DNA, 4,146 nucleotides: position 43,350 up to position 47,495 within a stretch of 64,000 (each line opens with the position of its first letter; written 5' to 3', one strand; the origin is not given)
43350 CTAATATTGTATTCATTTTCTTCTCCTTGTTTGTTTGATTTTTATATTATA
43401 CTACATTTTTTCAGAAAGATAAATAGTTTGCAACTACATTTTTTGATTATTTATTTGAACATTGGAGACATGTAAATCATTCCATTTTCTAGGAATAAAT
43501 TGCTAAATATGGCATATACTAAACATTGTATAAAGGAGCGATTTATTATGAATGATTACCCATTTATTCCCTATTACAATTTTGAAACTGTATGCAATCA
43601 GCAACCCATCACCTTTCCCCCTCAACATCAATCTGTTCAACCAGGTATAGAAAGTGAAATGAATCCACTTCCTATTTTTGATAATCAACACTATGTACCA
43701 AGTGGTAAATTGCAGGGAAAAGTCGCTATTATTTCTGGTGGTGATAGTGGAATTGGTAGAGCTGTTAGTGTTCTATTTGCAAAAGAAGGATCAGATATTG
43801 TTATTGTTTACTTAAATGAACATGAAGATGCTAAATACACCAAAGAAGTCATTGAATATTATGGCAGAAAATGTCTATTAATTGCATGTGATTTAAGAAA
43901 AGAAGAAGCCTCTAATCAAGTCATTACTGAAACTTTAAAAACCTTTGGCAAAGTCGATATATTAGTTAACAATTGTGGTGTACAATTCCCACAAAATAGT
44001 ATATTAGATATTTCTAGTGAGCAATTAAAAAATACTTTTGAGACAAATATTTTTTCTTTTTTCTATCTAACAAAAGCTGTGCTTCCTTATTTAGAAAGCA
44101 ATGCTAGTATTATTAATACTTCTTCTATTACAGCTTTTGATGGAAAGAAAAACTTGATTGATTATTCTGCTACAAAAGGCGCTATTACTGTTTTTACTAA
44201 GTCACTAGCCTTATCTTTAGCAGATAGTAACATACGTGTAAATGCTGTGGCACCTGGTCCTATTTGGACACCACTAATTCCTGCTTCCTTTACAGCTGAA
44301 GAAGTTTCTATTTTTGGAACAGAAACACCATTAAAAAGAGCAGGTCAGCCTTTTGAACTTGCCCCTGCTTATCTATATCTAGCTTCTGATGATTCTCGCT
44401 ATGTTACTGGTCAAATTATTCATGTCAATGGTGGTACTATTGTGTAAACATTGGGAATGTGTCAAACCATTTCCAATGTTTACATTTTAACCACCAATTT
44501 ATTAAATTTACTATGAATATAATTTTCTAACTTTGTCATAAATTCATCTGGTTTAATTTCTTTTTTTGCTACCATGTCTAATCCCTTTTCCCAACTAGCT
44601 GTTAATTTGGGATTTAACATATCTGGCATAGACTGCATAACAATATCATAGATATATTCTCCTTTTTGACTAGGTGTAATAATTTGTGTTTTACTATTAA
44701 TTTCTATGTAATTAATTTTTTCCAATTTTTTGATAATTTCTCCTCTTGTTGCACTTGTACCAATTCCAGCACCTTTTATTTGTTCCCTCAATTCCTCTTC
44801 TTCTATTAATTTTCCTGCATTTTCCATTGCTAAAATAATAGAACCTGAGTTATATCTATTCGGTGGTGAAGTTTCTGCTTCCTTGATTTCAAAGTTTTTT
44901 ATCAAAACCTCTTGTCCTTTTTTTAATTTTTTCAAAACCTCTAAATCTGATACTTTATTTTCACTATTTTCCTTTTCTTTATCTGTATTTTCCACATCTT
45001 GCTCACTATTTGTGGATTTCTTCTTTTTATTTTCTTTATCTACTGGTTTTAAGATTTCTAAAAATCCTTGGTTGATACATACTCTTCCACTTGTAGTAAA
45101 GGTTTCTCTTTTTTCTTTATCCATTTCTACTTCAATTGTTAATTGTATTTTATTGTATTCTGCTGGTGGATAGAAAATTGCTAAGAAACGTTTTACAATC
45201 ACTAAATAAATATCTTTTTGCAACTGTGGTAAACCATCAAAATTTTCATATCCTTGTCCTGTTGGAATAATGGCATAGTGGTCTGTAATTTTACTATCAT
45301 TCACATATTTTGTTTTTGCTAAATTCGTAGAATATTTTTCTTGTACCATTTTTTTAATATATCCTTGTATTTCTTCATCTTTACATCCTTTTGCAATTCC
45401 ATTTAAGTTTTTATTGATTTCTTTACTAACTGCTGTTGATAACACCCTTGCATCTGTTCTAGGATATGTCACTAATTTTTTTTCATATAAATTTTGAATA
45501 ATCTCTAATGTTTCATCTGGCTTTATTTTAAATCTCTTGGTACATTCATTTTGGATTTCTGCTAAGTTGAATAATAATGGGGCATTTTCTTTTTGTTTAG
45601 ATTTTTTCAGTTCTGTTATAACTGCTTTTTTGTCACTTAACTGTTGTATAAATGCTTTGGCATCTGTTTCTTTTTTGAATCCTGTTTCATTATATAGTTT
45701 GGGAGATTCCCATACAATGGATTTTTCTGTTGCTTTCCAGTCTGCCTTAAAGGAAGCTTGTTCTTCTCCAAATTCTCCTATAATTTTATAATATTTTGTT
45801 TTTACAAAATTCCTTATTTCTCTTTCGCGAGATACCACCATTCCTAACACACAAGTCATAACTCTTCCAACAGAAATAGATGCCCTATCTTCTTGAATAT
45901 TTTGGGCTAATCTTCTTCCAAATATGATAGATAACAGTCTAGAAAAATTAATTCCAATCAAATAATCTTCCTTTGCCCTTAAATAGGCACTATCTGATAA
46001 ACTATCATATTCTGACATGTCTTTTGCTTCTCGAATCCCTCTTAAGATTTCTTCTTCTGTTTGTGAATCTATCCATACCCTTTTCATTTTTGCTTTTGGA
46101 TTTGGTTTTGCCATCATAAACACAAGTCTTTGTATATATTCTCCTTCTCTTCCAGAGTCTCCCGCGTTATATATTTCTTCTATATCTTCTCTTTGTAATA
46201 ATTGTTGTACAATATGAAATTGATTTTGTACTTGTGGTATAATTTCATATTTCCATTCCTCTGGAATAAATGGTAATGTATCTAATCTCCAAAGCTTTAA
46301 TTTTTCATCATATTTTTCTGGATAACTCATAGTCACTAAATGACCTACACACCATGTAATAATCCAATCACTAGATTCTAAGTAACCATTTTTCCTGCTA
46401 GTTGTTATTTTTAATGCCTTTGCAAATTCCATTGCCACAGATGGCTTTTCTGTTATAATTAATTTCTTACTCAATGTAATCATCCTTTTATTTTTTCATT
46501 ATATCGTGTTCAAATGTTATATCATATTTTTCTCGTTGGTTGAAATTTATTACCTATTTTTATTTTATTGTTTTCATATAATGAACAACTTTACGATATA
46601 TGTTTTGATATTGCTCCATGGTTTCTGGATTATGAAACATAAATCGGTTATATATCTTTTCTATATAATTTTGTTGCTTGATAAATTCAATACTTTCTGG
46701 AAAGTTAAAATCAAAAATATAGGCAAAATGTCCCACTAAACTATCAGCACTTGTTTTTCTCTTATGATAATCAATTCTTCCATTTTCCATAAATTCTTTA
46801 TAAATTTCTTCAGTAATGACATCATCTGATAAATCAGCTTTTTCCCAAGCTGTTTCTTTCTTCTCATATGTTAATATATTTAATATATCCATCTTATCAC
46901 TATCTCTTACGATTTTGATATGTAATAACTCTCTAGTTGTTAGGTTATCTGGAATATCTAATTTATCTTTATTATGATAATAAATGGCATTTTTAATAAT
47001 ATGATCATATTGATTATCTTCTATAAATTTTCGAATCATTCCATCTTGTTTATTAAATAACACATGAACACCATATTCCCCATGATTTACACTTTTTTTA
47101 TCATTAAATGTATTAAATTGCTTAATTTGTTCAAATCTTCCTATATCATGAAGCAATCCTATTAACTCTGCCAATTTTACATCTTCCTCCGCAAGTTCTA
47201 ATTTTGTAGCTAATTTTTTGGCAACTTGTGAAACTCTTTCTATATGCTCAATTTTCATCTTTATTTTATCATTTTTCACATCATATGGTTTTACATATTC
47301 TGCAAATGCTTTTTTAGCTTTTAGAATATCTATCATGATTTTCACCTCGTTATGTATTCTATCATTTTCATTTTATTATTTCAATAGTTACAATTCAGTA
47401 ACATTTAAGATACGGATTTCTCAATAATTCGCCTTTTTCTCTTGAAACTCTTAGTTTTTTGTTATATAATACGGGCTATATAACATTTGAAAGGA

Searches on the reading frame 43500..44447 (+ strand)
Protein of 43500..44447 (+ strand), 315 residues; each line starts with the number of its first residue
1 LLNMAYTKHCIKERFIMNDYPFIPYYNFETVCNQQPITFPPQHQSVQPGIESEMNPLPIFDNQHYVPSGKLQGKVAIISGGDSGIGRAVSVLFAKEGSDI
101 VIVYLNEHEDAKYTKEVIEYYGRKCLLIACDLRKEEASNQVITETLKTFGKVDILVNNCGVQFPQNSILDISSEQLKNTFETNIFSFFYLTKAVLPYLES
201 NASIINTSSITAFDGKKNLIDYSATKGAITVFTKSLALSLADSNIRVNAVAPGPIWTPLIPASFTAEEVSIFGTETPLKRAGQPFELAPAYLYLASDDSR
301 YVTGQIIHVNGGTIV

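Call 8: search_protein_families(library=pfam, proteins=[window:43500-44447:+])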
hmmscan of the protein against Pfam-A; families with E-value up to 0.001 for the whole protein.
window:43500-44447:+ (315 aa): 4 families
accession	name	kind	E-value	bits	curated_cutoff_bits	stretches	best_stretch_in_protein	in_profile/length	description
PF13561.12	adh_short_C2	-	7.9e-61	206.1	27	1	82-312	5-234/236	Enoyl-(Acyl carrier protein) reductase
PF00106.31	adh_short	-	1.4e-47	162.1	26.6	1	74-261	1-188/195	short chain dehydrogenase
PF08659.16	KR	-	1.7e-08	35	22.6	1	76-233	3-160/180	KR domain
PF23441.1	SDR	-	5.4e-06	26.4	27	1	75-313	9-255/258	SDR-like rossmann domain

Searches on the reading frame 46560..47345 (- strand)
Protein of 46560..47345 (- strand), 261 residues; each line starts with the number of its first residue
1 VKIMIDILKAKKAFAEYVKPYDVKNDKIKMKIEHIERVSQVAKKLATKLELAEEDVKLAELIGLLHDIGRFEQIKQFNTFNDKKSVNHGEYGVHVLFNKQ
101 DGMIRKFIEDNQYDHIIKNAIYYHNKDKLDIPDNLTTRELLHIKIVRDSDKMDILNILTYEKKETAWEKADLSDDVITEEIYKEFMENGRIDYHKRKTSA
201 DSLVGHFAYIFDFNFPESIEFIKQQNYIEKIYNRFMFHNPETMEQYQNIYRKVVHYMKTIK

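Call 31: search_protein_families(library=pfam, proteins=[window:46560-47345:-], max_evalue=0.00001)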
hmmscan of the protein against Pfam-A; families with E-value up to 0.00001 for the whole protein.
window:46560-47345:- (261 aa): 1 family
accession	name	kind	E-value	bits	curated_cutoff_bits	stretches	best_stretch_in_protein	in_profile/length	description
PF01966.28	HD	-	7e-10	39.7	22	1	32-151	2-112/116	HD domain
